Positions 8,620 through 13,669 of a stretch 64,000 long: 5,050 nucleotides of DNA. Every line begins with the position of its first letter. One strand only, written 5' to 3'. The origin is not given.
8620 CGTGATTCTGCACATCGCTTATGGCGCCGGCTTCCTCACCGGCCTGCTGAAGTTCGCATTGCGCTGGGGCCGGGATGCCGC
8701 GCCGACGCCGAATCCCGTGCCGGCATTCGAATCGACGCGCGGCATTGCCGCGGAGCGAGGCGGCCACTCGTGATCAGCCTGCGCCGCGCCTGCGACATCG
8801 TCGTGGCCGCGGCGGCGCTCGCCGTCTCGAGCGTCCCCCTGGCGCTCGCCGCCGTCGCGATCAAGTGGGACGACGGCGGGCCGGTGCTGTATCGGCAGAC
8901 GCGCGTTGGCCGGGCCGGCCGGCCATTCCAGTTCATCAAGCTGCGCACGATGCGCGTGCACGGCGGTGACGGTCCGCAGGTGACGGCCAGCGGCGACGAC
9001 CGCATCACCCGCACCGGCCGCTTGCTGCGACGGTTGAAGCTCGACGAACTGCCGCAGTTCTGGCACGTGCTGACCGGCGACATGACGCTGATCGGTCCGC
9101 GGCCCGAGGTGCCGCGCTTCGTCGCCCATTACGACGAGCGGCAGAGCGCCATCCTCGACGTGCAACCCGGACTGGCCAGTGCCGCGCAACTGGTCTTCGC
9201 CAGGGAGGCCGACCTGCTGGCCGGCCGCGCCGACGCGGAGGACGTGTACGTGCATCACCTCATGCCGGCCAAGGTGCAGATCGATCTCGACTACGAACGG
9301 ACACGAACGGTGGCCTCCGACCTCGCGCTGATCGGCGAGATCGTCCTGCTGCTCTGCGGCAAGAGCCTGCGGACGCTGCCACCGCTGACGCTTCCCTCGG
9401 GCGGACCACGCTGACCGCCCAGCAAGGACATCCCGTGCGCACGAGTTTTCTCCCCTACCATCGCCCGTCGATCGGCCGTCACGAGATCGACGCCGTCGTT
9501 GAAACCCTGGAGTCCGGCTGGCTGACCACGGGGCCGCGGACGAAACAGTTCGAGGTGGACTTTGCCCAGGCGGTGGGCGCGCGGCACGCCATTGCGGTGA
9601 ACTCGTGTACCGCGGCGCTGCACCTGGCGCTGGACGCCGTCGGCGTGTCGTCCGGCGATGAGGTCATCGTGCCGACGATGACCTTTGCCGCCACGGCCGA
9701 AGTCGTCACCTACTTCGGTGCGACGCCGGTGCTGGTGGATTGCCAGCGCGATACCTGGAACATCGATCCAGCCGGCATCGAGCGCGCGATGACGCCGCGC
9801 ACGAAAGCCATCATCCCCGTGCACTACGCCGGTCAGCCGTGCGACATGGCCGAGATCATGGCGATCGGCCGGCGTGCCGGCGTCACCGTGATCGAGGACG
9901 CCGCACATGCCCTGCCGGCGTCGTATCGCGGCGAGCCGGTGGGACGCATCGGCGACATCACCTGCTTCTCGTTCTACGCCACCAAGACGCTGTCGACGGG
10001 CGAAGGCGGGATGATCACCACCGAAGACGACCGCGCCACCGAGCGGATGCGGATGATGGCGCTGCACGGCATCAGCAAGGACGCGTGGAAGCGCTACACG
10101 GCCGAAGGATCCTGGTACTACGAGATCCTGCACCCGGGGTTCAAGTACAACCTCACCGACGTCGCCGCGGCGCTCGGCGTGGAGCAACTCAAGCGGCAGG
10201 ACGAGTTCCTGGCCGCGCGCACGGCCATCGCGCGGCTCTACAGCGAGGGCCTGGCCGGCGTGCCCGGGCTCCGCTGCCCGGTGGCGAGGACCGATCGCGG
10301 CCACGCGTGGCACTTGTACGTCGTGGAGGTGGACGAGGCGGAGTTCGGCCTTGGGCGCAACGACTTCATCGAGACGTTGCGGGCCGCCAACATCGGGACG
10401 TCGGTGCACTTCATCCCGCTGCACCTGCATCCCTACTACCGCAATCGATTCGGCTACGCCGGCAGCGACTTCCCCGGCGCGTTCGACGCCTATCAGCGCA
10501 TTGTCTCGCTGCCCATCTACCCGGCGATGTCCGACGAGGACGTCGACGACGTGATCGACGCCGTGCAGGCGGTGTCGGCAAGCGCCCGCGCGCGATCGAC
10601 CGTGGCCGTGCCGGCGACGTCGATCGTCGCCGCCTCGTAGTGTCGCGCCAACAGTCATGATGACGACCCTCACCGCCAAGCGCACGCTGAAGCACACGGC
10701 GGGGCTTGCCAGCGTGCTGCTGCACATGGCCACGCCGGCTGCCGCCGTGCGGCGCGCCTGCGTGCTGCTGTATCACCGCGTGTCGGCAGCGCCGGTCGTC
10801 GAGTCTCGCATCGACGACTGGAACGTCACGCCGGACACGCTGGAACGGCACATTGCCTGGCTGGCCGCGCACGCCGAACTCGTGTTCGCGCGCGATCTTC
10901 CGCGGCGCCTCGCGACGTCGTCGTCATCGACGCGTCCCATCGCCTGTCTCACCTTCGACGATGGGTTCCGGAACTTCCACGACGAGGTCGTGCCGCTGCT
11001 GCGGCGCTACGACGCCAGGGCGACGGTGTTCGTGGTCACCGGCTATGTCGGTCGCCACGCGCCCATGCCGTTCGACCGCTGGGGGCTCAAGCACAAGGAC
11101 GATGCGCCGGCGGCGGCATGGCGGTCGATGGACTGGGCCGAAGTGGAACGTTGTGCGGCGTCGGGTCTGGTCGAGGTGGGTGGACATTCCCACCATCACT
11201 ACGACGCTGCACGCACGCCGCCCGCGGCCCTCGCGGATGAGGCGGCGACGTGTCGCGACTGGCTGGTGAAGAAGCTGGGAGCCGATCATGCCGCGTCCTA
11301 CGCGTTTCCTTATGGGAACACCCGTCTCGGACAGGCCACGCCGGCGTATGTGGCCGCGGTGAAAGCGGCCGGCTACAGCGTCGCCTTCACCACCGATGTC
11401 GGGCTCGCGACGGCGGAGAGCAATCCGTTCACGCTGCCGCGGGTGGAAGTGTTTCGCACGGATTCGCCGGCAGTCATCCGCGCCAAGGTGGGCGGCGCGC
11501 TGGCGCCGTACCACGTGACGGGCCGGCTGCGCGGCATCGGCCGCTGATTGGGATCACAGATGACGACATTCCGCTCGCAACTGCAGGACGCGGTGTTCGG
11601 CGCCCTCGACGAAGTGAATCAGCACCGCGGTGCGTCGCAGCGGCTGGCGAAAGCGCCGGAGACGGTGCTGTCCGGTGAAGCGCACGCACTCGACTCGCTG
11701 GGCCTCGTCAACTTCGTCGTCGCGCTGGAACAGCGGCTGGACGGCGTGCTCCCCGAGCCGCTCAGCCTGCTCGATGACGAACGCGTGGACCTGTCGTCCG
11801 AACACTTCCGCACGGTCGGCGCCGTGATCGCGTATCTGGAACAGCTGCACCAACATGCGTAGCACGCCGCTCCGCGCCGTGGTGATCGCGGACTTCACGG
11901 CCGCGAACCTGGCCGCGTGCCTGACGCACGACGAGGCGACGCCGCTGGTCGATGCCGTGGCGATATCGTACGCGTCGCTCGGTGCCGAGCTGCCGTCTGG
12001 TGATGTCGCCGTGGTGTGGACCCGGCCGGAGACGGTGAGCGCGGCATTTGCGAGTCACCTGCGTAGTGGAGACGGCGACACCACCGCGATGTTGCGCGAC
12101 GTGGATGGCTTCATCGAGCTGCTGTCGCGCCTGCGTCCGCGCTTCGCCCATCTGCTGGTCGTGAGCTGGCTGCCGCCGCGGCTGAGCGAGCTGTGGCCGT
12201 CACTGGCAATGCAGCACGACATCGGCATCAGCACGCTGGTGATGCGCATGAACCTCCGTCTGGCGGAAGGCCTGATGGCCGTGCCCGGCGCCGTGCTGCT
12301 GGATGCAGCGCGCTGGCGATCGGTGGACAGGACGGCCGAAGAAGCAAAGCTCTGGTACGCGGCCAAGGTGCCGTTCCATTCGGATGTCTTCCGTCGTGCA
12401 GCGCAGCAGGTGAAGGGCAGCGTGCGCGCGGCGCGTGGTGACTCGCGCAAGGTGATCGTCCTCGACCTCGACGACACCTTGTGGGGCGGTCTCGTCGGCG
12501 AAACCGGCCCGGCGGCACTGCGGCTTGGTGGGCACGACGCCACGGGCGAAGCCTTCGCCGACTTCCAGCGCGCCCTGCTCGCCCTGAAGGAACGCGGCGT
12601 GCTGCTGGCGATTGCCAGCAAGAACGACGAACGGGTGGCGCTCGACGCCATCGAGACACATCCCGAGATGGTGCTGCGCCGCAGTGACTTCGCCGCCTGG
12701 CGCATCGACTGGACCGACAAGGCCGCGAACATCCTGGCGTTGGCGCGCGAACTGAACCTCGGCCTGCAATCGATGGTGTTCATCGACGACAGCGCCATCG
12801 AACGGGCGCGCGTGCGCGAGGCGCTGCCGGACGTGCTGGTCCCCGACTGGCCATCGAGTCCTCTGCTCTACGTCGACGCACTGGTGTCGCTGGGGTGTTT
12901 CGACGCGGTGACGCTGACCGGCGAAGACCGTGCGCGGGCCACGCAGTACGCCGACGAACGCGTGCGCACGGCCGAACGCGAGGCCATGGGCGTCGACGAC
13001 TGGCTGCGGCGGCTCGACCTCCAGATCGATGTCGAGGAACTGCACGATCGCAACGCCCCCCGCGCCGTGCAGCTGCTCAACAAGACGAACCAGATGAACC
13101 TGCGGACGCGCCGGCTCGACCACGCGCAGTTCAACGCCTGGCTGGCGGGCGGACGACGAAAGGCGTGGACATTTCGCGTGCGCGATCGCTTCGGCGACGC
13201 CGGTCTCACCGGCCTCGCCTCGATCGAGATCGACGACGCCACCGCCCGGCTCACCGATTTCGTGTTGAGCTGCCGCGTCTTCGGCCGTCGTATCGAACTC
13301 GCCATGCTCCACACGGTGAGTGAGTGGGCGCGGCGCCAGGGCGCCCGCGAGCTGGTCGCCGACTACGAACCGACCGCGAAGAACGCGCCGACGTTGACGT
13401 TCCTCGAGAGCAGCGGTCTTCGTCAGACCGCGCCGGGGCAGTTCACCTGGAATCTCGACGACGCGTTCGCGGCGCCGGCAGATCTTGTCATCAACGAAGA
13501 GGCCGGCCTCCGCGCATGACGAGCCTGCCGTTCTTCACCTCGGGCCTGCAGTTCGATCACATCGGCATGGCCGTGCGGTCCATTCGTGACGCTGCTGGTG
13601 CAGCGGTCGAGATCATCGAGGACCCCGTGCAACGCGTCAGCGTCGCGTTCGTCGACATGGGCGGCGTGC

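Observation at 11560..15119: ACP + FkbH-like loader + VOC + GNAT-like module inside an amino-sugar glycan operon: predicted unusual (glyceroyl/hydroxyacyl-type) acyl decoration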

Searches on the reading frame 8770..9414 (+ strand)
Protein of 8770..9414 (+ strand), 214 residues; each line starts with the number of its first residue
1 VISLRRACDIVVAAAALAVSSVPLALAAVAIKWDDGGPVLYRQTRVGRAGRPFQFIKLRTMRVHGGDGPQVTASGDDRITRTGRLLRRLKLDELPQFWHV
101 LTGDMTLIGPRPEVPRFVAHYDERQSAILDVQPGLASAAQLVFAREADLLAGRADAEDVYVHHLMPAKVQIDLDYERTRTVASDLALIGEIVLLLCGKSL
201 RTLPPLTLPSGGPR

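Call 3: search_protein_families(library=pfam, proteins=[window:8770-9414:+], max_evalue=0.01)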
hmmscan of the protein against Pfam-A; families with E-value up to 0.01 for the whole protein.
window:8770-9414:+ (214 aa): 1 family
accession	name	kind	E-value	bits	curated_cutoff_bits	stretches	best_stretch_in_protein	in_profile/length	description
PF02397.22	Bac_transf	-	1.2e-48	165.5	27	1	5-190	1-172/179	Bacterial sugar transferase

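Call 4: search_protein_families(library=ncbifam, proteins=[window:8770-9414:+], max_evalue=0.01)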
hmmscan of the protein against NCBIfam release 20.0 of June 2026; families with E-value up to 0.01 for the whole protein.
window:8770-9414:+ (214 aa): 10 families
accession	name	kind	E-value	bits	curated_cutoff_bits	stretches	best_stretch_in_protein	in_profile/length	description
TIGR03025.1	EPS_sugtrans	subfamily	5.8e-56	190.6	295.55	1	4-190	257-433/445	exopolysaccharide biosynthesis polyprenyl glycosylphosphotransferase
TIGR03023.1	WcaJ_sugtrans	equivalog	3.7e-43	148.4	410.75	1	4-188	262-439/453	undecaprenyl-phosphate glucose phosphotransferase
TIGR03013.1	EpsB_2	subfamily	2.1e-40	139.2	393.35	1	5-145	255-399/443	TIGR03013 family XrtA/PEP-CTERM system glycosyltransferase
TIGR03022.1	WbaP_sugtrans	subfamily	2e-35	122.9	403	2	76-140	346-410/456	undecaprenyl-phosphate galactose phosphotransferase WbaP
NF052601.1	undeca_RfbP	equivalog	1.9e-32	112.5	330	2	76-192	132-232/244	undecaprenyl-phosphate galactose phosphotransferase family protein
NF041877.1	EPS_EpsZ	equivalog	1.9e-31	109.2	800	1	3-140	264-413/459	exopolysaccharide biosynthesis polyisoprenyl-phosphate hexose-1-phosphate transferase EpsZ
NF007518.0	PRK10124.1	equivalog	3e-28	98.8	684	1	4-187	273-449/464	undecaprenyl-phosphate glucose phosphotransferase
NF050817.1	PolSacchBiosHfsE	equivalog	2.6e-27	95.7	750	1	4-113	271-382/467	polysaccharide biosynthesis protein HfsE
NF011751.0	PRK15204.1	equivalog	5.8e-19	68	907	1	4-146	279-436/476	undecaprenyl-phosphate galactose phosphotransferase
NF045514.1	glycotran_HepC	equivalog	1.7e-17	63.5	140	1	3-112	115-211/220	heterocyst development glycosyltransferase HepC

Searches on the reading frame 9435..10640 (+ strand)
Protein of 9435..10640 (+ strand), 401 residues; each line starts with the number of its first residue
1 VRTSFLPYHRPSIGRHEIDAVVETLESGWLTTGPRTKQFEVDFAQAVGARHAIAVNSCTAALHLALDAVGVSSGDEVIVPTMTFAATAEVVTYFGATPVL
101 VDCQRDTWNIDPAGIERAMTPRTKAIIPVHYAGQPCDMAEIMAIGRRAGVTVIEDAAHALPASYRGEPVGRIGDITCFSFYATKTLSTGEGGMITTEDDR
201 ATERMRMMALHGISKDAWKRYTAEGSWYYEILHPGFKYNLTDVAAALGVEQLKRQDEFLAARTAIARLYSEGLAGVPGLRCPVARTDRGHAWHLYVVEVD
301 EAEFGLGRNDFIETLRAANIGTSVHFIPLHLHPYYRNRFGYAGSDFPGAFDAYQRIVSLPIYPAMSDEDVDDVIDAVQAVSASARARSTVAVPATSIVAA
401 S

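Call 3: search_protein_families(library=pfam, proteins=[window:9435-10640:+], max_evalue=0.01)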
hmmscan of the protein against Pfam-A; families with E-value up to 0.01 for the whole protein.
window:9435-10640:+ (401 aa): 4 families
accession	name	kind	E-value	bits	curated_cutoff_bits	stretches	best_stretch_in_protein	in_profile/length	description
PF01041.23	DegT_DnrJ_EryC1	-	1.9e-137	458.7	19.8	1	12-378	2-360/360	DegT/DnrJ/EryC1/StrS aminotransferase family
PF00155.27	Aminotran_1_2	-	2.8e-08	33.8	19.7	1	37-159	45-189/361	Aminotransferase class I and II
PF01053.26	Cys_Met_Meta_PP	-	6.4e-08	32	27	1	33-208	51-225/381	Cys/Met metabolism PLP-dependent enzyme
PF01212.27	Beta_elim_lyase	-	2.5e-06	27.4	27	1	34-277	32-269/288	Beta-eliminating lyase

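Call 4: search_protein_families(library=ncbifam, proteins=[window:9435-10640:+], max_evalue=0.01)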
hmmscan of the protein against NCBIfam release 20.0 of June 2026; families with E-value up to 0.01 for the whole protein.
window:9435-10640:+ (401 aa): 35 families (the best 25 are shown)
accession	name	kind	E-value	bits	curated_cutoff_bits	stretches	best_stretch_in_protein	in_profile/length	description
NF008658.2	PRK11658.1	equivalog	1.6e-125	418.7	631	1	4-380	3-376/379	UDP-4-amino-4-deoxy-L-arabinose aminotransferase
TIGR03588.1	PseC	equivalog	9e-122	406.6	423.5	1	5-380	1-379/380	UDP-4-amino-4,6-dideoxy-N-acetyl-beta-L-altrosamine transaminase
NF008687.0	PRK11706.1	equivalog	5.5e-79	265.6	375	1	6-380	2-373/375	dTDP-4-amino-4,6-dideoxygalactose transaminase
TIGR04181.1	NHT_00031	hypoth_equivalog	1.4e-73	247.9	420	1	7-360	2-357/359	LegC family aminotransferase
TIGR02379.1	ECA_wecE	subfamily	1.1e-67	228.5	434.85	1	6-379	2-373/376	dTDP-4-amino-4,6-dideoxy-D-glucose transaminase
TIGR04427.1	PLP_DesI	equivalog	1.4e-65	221.9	650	1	22-382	39-384/390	dTDP-4-dehydro-6-deoxyglucose aminotransferase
NF011936.0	PRK15407.1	equivalog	2.6e-54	184.6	423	1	12-381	43-436/440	lipopolysaccharide biosynthesis protein RfbH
NF004770.0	PRK06108.1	subfamily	3.3e-10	39.4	422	1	42-156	89-210/396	pyridoxal phosphate-dependent aminotransferase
NF005816.0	PRK07682.1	equivalog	1.6e-09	36.9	620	1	37-128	81-169/390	aminotransferase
NF004975.0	PRK06348.1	equivalog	1.9e-07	30.4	549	1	42-127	82-167/384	pyridoxal phosphate-dependent aminotransferase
TIGR01325.1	O_suc_HS_sulf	equivalog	2e-07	29.9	510.05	1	32-214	52-233/380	O-succinylhomoserine sulfhydrylase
NF005817.0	PRK07683.1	equivalog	3.1e-07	29.4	575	1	52-136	92-174/387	aminotransferase A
NF041364.1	GntC_guanitoxin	equivalog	4e-07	29.3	415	1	58-155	69-173/356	guanitoxin biosynthesis PLP-dependent (S)-gamma-hydroxy-L-arginine cyclodehydratase GntC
NF006488.0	PRK08912.1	equivalog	4.5e-07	29.1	498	1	55-127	93-164/387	aminotransferase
NF004769.0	PRK06107.1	equivalog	6.7e-07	28.4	617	1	52-127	96-171/402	aspartate transaminase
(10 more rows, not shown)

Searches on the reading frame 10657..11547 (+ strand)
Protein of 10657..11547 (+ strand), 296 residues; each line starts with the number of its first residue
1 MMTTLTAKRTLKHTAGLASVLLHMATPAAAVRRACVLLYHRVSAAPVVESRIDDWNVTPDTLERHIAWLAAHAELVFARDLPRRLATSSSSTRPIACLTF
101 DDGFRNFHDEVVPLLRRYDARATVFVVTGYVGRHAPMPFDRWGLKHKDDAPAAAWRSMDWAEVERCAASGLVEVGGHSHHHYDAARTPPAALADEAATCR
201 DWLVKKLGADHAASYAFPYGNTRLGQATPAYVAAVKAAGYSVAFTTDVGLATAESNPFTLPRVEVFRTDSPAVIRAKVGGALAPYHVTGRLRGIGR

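Call 3: search_protein_families(library=pfam, proteins=[window:10657-11547:+], max_evalue=0.01)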
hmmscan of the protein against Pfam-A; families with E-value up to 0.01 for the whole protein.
window:10657-11547:+ (296 aa): 1 family
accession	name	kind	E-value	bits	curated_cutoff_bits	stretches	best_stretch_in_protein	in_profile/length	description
PF01522.26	Polysacc_deac_1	-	2.5e-21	76.3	23.1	1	92-241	5-122/124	Polysaccharide deacetylase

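Call 4: search_protein_families(library=ncbifam, proteins=[window:10657-11547:+], max_evalue=0.01)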
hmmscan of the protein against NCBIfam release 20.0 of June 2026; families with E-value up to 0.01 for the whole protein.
window:10657-11547:+ (296 aa): 9 families
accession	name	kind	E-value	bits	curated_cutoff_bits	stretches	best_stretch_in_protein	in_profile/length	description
TIGR03938.2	deacetyl_PgaB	equivalog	8.8e-19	67.2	321.9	1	35-206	4-170/621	poly-beta-1,6-N-acetyl-D-glucosamine N-deacetylase PgaB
NF011177.0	PRK14582.1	equivalog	1.9e-12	46.2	923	1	56-206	68-213/671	poly-beta-1,6-N-acetyl-D-glucosamine N-deacetylase PgaB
NF011176.0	PRK14581.1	equivalog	3.5e-10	38.7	1091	1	57-199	69-206/673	poly-beta-1,6-N-acetyl-D-glucosamine N-deacetylase PgaB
TIGR03933.1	PIA_icaB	equivalog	7.6e-09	35.4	248.35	1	51-267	29-231/245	intercellular adhesin biosynthesis polysaccharide N-deacetylase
NF050820.1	PolSacchBiosHfsH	equivalog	1.1e-05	25.3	400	1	88-273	28-188/249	oligosaccharide deacetylase HfsH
NF045822.1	PgAcgDacpgdA2_Bac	equivalog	4.4e-05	23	400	1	91-134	67-110/274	peptidoglycan-N-acetylglucosamine deacetylase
TIGR02884.1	spore_pdaA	equivalog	0.0008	19.2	298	0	97-133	40-77/224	delta-lactam-biosynthetic de-N-acetylase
TIGR02764.1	spore_ybaN_pdaB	equivalog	0.00087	19.1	237.4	0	96-135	8-48/191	polysaccharide deacetylase family sporulation protein PdaB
TIGR04243.1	nodulat_NodB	equivalog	0.0097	15.4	240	0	97-136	5-45/197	chitooligosaccharide deacetylase NodB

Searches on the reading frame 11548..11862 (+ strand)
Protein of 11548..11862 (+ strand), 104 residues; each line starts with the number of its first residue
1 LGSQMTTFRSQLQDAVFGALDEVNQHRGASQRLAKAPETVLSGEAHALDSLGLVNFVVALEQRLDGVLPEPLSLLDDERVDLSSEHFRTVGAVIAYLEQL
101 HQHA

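Call 3: search_protein_families(library=pfam, proteins=[window:11560-11862:+], max_evalue=0.01)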
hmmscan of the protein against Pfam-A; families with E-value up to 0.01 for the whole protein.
window:11560-11862:+ (100 aa): 0 families

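Call 4: search_protein_families(library=ncbifam, proteins=[window:11560-11862:+], max_evalue=0.01)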
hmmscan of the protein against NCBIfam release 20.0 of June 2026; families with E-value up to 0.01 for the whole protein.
window:11560-11862:+ (100 aa): 4 families
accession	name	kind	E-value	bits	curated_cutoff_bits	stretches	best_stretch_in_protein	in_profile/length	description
NF058660.1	cispen_ACP_AmcB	equivalog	0.0012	19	80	1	41-97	32-79/80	cispentacin biosynthesis acyl carrier protein AmcB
NF009104.0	PRK12449.1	equivalog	0.0031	17.4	70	1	10-94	4-76/80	acyl carrier protein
TIGR00517.1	acyl_carrier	equivalog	0.0039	17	70.45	0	44-95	35-75/77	acyl carrier protein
NF002148.0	PRK00982.1-2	subfamily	0.0041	16.9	71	0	45-95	37-76/79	acyl carrier protein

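Call 7: search_protein_families(library=pfam, proteins=[window:11548-11862:+], max_evalue=10)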
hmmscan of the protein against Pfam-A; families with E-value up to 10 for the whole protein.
window:11548-11862:+ (104 aa): 1 family
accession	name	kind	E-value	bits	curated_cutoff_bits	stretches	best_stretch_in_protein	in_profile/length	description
PF00550.31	PP-binding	-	0.031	14.9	20.8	1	47-69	28-50/67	Phosphopantetheine attachment site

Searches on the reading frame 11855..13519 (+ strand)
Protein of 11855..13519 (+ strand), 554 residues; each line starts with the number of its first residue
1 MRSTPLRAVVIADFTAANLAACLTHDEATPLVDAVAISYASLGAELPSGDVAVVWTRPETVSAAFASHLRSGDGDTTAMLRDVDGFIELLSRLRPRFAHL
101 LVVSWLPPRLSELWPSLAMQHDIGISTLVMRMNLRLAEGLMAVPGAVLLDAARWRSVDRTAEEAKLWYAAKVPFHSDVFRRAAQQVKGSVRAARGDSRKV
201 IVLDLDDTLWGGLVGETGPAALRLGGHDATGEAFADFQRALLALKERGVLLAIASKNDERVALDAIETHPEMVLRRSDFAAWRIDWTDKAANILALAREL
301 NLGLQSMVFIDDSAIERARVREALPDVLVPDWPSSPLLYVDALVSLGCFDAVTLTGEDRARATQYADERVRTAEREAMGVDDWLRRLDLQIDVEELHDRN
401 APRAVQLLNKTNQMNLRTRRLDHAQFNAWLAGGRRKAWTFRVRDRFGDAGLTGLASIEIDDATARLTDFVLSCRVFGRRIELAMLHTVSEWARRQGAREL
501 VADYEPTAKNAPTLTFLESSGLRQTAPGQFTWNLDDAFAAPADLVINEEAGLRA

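Call 3: search_protein_families(library=pfam, proteins=[window:11855-13519:+], max_evalue=0.01)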
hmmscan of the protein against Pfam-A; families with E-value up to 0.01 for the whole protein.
window:11855-13519:+ (554 aa): 1 family
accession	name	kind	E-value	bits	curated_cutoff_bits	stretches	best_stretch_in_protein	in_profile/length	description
PF12689.13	Acid_PPase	-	8.7e-05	22.9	27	1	199-321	4-141/169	Acid Phosphatase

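Call 4: search_protein_families(library=ncbifam, proteins=[window:11855-13519:+], max_evalue=0.01)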
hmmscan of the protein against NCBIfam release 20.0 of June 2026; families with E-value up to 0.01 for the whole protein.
window:11855-13519:+ (554 aa): 2 families
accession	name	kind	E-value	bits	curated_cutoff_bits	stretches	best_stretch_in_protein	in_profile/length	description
TIGR01686.1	FkbH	subfamily_domain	2.2e-86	289.9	146.65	1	198-523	3-320/323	FkbH domain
TIGR01681.1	HAD-SF-IIIC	subfamily_domain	6.3e-19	69.1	35.75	1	199-322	1-130/132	HAD-IIIC family phosphatase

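Call 5: search_solved_structures(query=window:11855-13519:+, max_evalue=0.01, show_alignments=2)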
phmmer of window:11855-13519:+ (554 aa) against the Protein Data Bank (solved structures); distinct sequences matched with E-value up to 0.01: 1.
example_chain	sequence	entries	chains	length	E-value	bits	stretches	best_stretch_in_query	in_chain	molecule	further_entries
3slr_A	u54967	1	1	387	2.1e-38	135.5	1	173-354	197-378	uncharacterized protein BF1531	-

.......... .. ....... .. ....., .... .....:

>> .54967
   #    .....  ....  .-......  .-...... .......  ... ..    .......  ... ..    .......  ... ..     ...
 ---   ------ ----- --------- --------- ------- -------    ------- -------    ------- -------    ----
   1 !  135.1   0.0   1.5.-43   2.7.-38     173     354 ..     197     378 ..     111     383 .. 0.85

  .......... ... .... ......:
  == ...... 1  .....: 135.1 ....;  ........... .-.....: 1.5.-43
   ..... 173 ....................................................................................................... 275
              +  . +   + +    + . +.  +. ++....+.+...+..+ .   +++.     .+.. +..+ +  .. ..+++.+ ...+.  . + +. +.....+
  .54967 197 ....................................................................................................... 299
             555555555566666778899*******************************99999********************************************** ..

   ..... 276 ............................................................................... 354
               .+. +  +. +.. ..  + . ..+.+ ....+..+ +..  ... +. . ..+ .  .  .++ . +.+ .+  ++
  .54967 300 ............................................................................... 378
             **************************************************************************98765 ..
